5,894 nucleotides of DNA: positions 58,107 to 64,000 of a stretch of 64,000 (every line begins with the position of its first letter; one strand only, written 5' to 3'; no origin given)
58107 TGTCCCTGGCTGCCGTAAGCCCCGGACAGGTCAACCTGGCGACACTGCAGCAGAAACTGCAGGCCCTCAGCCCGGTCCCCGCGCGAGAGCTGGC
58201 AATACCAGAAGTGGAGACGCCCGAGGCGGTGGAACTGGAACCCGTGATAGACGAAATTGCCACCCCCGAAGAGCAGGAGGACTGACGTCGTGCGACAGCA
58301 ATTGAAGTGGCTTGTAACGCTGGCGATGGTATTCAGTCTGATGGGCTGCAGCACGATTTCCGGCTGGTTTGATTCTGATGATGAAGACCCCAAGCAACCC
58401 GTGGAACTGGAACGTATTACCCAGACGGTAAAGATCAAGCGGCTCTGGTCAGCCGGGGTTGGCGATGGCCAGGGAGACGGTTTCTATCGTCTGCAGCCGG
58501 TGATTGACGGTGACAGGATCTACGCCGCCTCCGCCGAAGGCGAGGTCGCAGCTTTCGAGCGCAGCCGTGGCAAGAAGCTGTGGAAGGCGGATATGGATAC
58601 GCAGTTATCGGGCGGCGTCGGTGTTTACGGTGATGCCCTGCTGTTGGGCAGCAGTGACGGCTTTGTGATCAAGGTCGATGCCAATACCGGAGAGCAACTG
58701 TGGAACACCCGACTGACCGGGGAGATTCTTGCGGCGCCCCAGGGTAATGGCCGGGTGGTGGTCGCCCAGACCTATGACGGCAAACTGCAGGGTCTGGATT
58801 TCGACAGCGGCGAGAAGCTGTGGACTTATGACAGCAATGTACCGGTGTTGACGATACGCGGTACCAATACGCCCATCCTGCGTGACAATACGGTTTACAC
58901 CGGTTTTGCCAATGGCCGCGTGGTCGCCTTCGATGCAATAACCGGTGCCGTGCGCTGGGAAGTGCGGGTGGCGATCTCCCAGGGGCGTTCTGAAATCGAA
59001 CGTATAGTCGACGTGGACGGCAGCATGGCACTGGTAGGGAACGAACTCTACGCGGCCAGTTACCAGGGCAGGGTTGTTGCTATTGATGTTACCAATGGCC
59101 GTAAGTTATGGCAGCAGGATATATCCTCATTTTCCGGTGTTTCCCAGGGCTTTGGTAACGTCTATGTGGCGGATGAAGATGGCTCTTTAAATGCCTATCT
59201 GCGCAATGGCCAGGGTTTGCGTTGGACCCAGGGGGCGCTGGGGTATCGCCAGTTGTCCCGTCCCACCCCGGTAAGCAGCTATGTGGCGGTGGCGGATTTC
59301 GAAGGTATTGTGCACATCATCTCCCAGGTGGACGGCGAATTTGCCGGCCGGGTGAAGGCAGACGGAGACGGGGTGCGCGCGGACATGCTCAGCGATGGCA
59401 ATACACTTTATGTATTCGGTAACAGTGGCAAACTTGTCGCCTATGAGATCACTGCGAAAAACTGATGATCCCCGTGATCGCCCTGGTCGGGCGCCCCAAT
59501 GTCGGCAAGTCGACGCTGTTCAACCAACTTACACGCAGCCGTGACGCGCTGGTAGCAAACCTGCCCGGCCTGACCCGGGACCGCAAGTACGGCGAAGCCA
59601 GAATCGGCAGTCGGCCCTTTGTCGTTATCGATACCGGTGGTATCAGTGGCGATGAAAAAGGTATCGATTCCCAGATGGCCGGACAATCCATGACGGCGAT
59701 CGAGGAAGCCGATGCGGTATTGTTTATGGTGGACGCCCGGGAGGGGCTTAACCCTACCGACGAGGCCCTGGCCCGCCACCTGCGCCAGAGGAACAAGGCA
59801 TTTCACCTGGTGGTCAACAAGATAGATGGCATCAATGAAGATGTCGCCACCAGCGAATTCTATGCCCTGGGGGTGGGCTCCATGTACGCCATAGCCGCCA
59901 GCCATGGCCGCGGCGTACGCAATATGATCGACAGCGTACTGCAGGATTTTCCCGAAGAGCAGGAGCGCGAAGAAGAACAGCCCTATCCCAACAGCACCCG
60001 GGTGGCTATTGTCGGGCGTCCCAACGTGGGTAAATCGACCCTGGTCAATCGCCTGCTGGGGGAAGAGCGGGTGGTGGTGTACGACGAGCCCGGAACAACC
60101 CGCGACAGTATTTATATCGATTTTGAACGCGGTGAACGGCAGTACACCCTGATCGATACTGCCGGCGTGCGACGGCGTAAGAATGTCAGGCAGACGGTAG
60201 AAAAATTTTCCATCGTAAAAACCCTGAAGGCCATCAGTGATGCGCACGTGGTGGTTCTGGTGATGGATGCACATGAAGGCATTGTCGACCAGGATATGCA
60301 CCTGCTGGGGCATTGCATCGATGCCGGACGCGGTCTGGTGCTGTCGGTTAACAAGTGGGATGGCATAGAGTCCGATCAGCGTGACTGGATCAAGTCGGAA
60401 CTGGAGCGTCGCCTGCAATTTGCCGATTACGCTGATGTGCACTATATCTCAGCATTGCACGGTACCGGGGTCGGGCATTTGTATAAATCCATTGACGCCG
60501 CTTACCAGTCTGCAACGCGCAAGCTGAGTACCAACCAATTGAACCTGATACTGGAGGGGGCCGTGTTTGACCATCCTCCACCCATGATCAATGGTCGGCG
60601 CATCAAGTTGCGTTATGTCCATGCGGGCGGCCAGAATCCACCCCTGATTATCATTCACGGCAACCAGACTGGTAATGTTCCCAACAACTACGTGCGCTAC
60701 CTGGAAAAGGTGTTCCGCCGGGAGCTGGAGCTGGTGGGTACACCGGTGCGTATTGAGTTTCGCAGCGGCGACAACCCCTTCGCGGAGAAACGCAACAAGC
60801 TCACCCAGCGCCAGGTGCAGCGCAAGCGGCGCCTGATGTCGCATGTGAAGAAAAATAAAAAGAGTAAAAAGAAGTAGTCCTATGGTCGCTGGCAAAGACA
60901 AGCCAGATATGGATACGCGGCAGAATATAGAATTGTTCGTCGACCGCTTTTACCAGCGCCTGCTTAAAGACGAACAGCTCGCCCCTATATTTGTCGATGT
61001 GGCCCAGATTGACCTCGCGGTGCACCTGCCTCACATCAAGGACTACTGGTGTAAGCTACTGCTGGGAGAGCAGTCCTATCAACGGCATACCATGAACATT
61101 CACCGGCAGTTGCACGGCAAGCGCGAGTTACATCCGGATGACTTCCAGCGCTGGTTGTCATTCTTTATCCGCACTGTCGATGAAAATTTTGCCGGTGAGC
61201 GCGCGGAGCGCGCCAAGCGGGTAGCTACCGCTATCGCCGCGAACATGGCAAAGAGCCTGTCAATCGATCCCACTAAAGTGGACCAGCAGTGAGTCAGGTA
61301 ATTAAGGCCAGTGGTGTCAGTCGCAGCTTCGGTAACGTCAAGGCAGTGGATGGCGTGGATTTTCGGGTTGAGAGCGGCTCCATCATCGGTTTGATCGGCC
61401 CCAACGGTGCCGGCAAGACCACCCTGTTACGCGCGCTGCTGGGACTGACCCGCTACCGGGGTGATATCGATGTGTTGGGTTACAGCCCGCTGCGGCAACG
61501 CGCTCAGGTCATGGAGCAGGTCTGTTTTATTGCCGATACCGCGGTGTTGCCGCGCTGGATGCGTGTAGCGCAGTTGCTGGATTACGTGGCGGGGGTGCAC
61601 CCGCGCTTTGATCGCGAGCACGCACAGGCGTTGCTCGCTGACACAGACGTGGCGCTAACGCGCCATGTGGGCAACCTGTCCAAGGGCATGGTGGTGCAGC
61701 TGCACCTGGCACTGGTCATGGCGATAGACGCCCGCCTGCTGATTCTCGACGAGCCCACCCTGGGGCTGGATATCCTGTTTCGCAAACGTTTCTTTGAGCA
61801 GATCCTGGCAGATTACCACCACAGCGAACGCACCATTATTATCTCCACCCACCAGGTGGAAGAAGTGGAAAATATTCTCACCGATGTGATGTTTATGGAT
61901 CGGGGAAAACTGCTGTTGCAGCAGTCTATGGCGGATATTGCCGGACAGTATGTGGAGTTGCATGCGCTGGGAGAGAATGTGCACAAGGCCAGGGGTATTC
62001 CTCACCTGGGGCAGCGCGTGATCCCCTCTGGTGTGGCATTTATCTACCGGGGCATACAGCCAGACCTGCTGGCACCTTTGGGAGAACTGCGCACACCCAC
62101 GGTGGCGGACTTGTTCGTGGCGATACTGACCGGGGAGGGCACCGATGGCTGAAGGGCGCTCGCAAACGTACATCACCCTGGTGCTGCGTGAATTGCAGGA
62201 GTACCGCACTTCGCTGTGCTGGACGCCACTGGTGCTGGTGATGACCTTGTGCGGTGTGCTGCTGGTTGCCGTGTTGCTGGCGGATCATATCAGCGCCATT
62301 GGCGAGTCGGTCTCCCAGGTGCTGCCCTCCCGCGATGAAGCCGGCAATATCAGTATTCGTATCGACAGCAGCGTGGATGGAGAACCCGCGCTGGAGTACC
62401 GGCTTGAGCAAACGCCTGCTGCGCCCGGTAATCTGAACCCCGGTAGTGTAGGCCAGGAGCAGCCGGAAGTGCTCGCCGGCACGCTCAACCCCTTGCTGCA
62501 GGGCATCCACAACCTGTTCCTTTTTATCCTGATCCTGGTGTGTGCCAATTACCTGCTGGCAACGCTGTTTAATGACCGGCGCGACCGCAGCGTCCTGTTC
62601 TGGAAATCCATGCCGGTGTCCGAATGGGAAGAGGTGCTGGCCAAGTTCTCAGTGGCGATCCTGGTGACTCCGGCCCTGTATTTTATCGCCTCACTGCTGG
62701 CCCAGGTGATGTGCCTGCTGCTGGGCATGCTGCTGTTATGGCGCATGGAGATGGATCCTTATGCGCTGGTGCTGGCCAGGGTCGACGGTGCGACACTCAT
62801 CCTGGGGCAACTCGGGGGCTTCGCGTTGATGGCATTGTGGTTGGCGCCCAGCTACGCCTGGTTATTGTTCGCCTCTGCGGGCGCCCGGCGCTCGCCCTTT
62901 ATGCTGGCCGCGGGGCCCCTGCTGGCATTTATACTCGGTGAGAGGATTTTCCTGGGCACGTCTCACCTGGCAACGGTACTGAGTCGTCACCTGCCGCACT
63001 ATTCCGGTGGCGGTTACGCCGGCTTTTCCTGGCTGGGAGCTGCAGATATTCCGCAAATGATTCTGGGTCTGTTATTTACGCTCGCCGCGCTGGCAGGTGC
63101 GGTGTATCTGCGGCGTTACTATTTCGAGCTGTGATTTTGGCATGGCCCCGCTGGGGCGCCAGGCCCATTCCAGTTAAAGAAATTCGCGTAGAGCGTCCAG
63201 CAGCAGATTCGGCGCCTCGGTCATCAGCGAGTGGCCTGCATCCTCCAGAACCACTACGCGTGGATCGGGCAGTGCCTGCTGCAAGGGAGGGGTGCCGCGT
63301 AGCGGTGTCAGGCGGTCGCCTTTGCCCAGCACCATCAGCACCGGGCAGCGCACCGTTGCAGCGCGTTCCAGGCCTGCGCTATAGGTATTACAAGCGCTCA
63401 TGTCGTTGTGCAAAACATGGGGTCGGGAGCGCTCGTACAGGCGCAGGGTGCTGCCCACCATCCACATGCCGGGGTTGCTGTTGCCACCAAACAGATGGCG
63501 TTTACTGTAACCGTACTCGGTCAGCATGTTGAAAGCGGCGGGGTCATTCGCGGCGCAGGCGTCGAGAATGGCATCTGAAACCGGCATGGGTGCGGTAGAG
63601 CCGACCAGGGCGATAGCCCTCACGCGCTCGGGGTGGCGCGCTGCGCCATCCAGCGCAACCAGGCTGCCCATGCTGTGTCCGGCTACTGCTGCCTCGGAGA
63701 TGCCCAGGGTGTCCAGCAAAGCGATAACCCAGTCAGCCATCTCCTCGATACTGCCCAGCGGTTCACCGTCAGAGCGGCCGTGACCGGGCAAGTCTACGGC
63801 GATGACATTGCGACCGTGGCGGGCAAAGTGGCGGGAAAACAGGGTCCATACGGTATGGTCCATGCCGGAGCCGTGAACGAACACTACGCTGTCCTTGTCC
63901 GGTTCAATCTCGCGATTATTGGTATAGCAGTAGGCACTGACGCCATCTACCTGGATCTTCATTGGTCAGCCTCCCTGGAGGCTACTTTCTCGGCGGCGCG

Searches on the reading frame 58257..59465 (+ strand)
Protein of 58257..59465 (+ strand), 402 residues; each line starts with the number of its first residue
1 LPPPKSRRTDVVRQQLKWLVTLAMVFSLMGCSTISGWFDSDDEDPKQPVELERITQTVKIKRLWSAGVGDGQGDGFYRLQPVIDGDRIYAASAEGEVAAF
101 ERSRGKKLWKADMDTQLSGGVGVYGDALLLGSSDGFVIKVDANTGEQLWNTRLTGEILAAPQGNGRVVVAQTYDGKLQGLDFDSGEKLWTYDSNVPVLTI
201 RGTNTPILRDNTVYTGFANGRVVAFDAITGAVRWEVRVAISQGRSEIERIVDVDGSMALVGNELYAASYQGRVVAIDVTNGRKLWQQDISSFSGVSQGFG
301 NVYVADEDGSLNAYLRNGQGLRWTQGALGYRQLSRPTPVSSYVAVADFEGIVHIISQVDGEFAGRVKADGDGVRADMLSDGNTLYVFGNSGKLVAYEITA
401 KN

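Call 62: search_protein_families(library=pfam, proteins=[window:58257-59465:+], max_evalue=0.001)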
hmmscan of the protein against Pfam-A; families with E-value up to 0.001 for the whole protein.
window:58257-59465:+ (402 aa): 5 families
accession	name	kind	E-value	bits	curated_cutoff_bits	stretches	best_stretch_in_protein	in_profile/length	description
PF13360.13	PQQ_2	-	6.3e-60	203.2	27.6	2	94-324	2-232/233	Outer membrane protein assembly factor BamB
PF13570.13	Beta-prop_ACSF4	-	1.2e-27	97.6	133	2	86-368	20-300/329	Beta-alanine-activating enzyme, beta-propeller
PF01011.28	PQQ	-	1.4e-17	64.1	26.7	1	199-242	46-89/595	Glucose/ethanol/alcohol dehydrogenase, beta-propeller domain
PF25292.1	Beta-prop_CGLA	-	1.6e-06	28.3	26.8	0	132-200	6-79/316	Lambda-carrageenase beta-propeller domain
PF20067.5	SSL_N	-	0.00014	22.1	18.9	0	209-224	30-45/46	Strictosidine synthase-like, N-terminal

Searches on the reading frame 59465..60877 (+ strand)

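Call 62: search_protein_families(library=pfam, proteins=[window:59465-60877:+], max_evalue=0.001)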
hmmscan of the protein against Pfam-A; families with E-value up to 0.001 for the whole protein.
window:59465-60877:+ (470 aa): 21 families
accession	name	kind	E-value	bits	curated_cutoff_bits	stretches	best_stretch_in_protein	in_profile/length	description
PF01926.29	MMR_HSR1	-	1.3e-57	193.2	21.9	2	5-119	2-113/113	50S ribosome-binding GTPase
PF02421.24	FeoB_N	-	2.7e-31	108.6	27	2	5-128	3-123/156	Ferrous iron transport protein B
PF14714.11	KH_dom-like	-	2.7e-26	92.1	27.3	1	353-433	1-81/81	KH-domain-like of EngA bacterial GTPase enzymes, C-terminal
PF00009.33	GTP_EFTU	-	1.1e-23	84.2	26.5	2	178-347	4-186/188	Elongation factor Tu GTP binding domain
PF00350.29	Dynamin_N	-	5.1e-14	53.1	27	0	180-220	1-40/168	Dynamin family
PF03193.22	RsgA_GTPase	-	6.6e-10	39.5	30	0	164-236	93-169/174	RsgA GTPase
PF04548.22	AIG1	-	2.6e-08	33.9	27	1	179-278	2-101/212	AIG1 family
PF13401.12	AAA_22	-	1.1e-06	29.4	27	0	180-222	8-56/130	AAA domain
PF08477.19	Roc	-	6.8e-06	26.7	27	0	179-242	1-73/119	Ras of Complex, Roc, domain of DAPkinase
PF13479.12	AAA_24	-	7.1e-06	26.4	27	0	178-269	3-72/195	AAA domain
PF02492.25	cobW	-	9.5e-06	25.8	20.7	0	50-128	84-160/180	CobW/HypB/UreG, nucleotide-binding domain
PF00005.33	ABC_tran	-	1.3e-05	26.3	25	0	177-212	11-38/137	ABC transporter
PF00071.28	Ras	-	4.6e-05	23.5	21.6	0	180-244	2-67/162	Ras family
PF13238.12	AAA_18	-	0.00015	22.6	29.4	0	180-214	1-25/128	AAA domain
PF09439.16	SRPRB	-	0.00019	21.3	25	0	177-257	3-79/178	Signal recognition particle receptor beta subunit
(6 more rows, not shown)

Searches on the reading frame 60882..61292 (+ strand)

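Call 62: search_protein_families(library=pfam, proteins=[window:60882-61292:+], max_evalue=0.001)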
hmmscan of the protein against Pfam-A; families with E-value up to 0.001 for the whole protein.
window:60882-61292:+ (136 aa): 1 family
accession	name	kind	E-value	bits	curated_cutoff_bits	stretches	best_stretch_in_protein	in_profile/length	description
PF01152.27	Bac_globin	-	6.4e-06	26.8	21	1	14-112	10-109/121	Bacterial-like globin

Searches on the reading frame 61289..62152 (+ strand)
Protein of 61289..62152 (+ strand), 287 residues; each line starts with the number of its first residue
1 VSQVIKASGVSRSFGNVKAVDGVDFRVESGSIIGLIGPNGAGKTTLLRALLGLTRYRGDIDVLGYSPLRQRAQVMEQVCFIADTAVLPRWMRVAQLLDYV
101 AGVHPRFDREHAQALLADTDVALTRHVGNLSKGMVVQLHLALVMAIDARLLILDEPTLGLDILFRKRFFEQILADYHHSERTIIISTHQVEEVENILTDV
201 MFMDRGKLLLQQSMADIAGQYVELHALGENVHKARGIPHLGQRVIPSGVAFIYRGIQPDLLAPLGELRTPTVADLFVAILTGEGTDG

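Call 62: search_protein_families(library=pfam, proteins=[window:61289-62152:+], max_evalue=0.001)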
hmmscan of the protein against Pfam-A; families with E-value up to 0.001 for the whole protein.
window:61289-62152:+ (287 aa): 6 families
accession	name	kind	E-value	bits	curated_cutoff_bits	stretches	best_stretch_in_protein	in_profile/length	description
PF00005.33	ABC_tran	-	4.6e-21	76.3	25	1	21-157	2-136/137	ABC transporter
PF13304.12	AAA_21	-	4e-14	53.8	27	2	129-193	237-303/304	AAA domain, putative AbiEii toxin, Type IV TA system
PF09818.15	ABC_ATPase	-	1.9e-05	24.3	23.2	0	67-91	17-41/283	P-loop domain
PF13604.12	AAA_30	-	3.8e-05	24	27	1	31-91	19-77/191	AAA domain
PF13476.12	AAA_23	-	3.9e-05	24.8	27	1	12-51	8-40/201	AAA domain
PF02463.25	SMC_N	-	0.00038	20.4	40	0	31-52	25-49/220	RecF/RecN/SMC N terminal domain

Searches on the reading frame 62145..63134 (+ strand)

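Call 62: search_protein_families(library=pfam, proteins=[window:62145-63134:+], max_evalue=0.001)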
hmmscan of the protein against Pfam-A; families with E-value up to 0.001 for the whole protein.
window:62145-63134:+ (329 aa): 1 family
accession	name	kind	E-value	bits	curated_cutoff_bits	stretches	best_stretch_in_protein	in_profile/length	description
PF13346.12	ABC2_membrane_5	-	0.00021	21.3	25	1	121-191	35-105/205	ABC-2 family transporter protein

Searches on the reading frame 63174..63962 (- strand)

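Call 62: search_protein_families(library=pfam, proteins=[window:63174-63962:-], max_evalue=0.001)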
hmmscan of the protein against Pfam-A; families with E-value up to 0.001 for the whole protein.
window:63174-63962:- (262 aa): 9 families
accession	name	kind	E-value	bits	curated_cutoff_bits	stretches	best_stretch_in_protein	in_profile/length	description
PF00561.26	Abhydrolase_1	-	1.6e-31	110.3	25.8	2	25-149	2-129/245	alpha/beta hydrolase fold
PF12697.13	Abhydrolase_6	-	6.4e-26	92.8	26.3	1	26-254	1-214/217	Alpha/beta hydrolase family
PF12146.15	Hydrolase_4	-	6.6e-20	71.9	27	1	23-249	4-237/239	Serine aminopeptidase, S33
PF00975.26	Thioesterase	-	2.2e-09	38.3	26.4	1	29-125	6-105/226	Thioesterase domain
PF00756.26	Esterase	-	8.6e-06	26.1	22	1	73-126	100-153/251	Putative esterase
PF03096.20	Ndr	-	3e-05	23.3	23.3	1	50-261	55-275/283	Ndr family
PF08386.16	Abhydrolase_4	-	3.1e-05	24.5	21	1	203-251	32-79/103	TAP-like protein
PF20408.4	Abhydrolase_11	-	0.00021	21.5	27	0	23-121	2-106/193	Alpha/beta hydrolase domain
PF02129.25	Peptidase_S15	-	0.00027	21.2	23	0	37-245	46-261/262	X-Pro dipeptidyl-peptidase (S15 family)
